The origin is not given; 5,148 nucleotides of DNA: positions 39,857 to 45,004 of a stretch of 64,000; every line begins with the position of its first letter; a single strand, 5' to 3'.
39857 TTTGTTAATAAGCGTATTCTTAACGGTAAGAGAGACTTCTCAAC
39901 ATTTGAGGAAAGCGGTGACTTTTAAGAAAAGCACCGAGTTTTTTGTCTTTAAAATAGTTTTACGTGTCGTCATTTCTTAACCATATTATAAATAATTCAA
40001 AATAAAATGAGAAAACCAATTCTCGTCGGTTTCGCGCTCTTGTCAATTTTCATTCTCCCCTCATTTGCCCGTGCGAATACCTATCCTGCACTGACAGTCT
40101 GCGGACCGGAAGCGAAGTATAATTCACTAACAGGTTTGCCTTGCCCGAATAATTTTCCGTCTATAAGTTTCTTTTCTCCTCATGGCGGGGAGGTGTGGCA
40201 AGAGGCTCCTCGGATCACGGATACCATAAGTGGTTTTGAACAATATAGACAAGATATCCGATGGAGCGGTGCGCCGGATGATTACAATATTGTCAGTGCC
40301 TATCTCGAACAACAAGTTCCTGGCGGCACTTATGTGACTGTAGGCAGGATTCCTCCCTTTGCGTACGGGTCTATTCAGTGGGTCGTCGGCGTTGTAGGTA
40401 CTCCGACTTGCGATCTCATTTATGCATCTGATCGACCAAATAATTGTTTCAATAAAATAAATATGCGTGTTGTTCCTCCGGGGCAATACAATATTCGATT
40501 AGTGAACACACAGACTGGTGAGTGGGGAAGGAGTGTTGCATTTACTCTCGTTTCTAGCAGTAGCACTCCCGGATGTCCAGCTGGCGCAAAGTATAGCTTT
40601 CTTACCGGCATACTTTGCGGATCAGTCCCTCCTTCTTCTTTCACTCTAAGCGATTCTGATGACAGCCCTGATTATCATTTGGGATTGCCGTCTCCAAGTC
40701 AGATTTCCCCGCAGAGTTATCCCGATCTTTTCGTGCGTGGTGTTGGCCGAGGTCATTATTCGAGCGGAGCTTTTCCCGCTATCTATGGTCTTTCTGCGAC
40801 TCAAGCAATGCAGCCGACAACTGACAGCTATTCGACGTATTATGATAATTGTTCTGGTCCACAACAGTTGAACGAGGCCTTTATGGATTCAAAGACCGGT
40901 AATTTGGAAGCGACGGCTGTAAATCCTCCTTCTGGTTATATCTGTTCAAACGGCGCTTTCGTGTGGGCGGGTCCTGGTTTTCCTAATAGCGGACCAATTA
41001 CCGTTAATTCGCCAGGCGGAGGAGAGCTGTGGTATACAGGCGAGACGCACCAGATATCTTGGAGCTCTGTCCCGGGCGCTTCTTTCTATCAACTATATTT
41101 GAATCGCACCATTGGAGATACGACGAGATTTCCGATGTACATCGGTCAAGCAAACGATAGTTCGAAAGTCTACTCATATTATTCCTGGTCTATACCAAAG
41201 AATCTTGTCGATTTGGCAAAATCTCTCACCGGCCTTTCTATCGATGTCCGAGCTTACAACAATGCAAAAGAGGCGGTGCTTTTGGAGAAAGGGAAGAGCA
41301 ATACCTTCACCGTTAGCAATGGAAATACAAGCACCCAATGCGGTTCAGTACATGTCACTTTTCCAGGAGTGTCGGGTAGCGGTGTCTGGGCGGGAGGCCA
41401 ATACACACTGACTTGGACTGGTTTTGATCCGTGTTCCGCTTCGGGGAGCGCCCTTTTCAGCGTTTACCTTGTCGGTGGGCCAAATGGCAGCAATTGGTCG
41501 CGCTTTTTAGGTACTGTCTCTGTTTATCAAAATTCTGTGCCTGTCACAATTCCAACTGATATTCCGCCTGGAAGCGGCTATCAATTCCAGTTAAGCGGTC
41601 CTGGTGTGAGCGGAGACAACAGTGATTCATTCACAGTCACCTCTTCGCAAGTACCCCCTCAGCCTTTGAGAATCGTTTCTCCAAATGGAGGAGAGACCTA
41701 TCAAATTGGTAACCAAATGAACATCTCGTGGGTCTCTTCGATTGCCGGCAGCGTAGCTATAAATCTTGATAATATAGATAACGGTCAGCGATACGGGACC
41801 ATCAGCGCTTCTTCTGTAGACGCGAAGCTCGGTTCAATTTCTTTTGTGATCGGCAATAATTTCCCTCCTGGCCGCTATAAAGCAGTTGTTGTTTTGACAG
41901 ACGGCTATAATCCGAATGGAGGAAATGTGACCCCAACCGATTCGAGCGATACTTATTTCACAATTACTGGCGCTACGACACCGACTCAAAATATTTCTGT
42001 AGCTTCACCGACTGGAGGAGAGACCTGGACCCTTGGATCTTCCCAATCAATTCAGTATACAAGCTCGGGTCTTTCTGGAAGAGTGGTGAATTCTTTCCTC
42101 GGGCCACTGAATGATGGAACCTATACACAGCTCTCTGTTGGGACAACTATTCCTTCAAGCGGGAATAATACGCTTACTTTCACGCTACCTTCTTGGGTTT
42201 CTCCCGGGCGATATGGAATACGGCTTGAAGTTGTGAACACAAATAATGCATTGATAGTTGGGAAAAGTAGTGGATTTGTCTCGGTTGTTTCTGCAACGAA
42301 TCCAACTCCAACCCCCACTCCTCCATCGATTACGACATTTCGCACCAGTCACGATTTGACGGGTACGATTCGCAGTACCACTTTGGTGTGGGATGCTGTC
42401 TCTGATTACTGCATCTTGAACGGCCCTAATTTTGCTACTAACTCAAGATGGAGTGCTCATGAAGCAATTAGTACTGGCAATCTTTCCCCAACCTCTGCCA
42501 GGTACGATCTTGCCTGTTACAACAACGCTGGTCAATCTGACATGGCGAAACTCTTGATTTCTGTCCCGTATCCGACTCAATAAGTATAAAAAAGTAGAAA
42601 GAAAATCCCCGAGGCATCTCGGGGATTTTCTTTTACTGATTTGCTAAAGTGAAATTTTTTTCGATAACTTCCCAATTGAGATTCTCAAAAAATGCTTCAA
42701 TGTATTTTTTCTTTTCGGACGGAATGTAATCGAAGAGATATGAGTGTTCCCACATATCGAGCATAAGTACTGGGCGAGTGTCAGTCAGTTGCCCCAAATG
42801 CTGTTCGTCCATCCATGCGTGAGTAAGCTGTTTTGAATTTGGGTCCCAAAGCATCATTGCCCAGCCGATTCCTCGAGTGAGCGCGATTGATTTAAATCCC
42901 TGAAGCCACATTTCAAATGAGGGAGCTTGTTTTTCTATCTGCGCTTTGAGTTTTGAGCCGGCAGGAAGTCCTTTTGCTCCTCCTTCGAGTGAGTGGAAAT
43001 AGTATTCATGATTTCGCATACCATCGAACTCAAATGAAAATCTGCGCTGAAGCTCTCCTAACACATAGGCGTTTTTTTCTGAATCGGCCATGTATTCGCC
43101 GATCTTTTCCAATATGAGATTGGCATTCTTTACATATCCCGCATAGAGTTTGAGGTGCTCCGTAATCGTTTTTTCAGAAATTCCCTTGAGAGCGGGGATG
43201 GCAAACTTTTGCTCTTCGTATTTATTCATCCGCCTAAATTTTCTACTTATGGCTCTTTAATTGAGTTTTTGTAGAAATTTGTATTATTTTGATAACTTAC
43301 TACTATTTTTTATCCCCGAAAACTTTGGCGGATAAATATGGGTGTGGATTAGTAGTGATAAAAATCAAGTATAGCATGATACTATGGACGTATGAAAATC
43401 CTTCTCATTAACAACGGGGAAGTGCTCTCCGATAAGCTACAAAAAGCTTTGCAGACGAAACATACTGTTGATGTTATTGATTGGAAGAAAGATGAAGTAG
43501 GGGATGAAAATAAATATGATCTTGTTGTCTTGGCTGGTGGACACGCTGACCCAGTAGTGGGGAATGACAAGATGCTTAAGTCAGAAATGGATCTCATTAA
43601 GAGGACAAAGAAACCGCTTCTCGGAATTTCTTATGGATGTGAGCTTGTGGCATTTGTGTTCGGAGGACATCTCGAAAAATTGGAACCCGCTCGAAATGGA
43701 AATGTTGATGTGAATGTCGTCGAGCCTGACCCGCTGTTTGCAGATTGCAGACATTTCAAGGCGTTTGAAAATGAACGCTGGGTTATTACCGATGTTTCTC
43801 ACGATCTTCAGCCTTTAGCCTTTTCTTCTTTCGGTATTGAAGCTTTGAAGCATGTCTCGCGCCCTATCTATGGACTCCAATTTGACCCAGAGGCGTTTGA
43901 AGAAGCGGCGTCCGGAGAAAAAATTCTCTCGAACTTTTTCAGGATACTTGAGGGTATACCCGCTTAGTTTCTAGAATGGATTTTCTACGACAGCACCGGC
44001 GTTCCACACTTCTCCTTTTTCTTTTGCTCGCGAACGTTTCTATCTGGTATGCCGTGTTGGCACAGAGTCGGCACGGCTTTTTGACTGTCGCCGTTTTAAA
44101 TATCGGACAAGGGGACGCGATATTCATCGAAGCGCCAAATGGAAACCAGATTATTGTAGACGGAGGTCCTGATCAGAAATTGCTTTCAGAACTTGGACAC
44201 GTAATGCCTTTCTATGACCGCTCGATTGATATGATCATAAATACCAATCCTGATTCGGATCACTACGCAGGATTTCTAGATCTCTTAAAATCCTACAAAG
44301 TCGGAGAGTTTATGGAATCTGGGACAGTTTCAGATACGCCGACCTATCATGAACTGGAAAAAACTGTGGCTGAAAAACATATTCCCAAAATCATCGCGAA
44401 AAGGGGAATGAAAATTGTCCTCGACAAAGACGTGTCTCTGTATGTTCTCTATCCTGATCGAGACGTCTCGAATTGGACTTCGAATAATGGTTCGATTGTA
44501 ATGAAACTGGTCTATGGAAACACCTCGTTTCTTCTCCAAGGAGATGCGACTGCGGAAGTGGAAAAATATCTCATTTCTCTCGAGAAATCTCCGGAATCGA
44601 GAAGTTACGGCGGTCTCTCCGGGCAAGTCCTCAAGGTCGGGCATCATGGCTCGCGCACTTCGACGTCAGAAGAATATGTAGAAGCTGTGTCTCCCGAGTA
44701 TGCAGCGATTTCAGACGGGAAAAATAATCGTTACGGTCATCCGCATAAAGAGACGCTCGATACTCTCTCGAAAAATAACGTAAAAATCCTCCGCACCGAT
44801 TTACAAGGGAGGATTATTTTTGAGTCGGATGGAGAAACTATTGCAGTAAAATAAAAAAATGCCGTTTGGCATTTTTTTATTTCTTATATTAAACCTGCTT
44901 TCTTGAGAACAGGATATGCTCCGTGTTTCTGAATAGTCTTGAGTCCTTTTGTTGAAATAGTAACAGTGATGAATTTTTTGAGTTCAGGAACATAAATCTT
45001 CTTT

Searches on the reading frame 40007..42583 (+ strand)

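Call 42: search_protein_families(library=pfam, proteins=[window:40007-42583:+], max_evalue=0.001)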
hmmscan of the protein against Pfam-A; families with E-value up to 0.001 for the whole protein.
window:40007-42583:+ (858 aa): 1 family
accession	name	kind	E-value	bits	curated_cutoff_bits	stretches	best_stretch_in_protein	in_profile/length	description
PF10342.15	Kre9_KNH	-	2.4e-13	51.1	24.6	1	458-533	6-79/94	Kre9/KNH-like N-terminal Ig-like domain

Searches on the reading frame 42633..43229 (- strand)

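Call 42: search_protein_families(library=pfam, proteins=[window:42633-43229:-], max_evalue=0.001)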
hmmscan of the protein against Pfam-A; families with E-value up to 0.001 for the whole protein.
window:42633-43229:- (198 aa): 2 families
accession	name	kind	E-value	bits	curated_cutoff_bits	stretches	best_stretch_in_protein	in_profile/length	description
PF02777.23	Sod_Fe_C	-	4.3e-22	78.5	20.9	1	92-192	3-102/102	Iron/manganese superoxide dismutases, C-terminal domain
PF00081.27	Sod_Fe_N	-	7e-06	26.9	27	1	17-81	18-81/82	Iron/manganese superoxide dismutases, alpha-hairpin domain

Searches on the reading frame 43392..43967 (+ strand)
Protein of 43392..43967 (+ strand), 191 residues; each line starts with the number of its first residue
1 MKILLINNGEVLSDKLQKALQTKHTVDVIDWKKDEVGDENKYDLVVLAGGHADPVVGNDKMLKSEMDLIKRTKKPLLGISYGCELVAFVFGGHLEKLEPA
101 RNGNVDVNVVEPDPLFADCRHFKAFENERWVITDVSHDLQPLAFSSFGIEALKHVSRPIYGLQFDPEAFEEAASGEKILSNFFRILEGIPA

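Call 42: search_protein_families(library=pfam, proteins=[window:43392-43967:+], max_evalue=0.001)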
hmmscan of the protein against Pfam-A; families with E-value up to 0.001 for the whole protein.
window:43392-43967:+ (191 aa): 2 families
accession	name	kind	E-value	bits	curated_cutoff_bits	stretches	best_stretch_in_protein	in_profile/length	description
PF00117.34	GATase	-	5.2e-18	65.8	22.8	1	5-184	2-188/190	Glutamine amidotransferase class-I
PF07722.19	Peptidase_C26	-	0.00088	19.5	20.5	0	70-167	102-219/219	Peptidase C26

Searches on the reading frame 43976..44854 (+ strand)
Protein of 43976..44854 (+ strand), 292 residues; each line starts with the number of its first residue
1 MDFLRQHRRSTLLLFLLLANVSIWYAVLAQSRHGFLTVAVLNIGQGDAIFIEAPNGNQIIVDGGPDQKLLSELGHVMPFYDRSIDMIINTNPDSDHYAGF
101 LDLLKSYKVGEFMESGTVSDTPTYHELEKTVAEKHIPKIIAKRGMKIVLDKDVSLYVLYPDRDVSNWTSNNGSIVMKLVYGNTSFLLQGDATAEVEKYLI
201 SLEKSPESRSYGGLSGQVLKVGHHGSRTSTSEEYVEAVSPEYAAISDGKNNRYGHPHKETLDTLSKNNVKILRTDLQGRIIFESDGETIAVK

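Call 42: search_protein_families(library=pfam, proteins=[window:43976-44854:+], max_evalue=0.001)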
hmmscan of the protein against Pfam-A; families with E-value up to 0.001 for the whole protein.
window:43976-44854:+ (292 aa): 1 family
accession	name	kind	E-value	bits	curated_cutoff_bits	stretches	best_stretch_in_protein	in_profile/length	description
PF00753.33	Lactamase_B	-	1.5e-12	48.3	22.7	1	44-245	4-192/196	Metallo-beta-lactamase superfamily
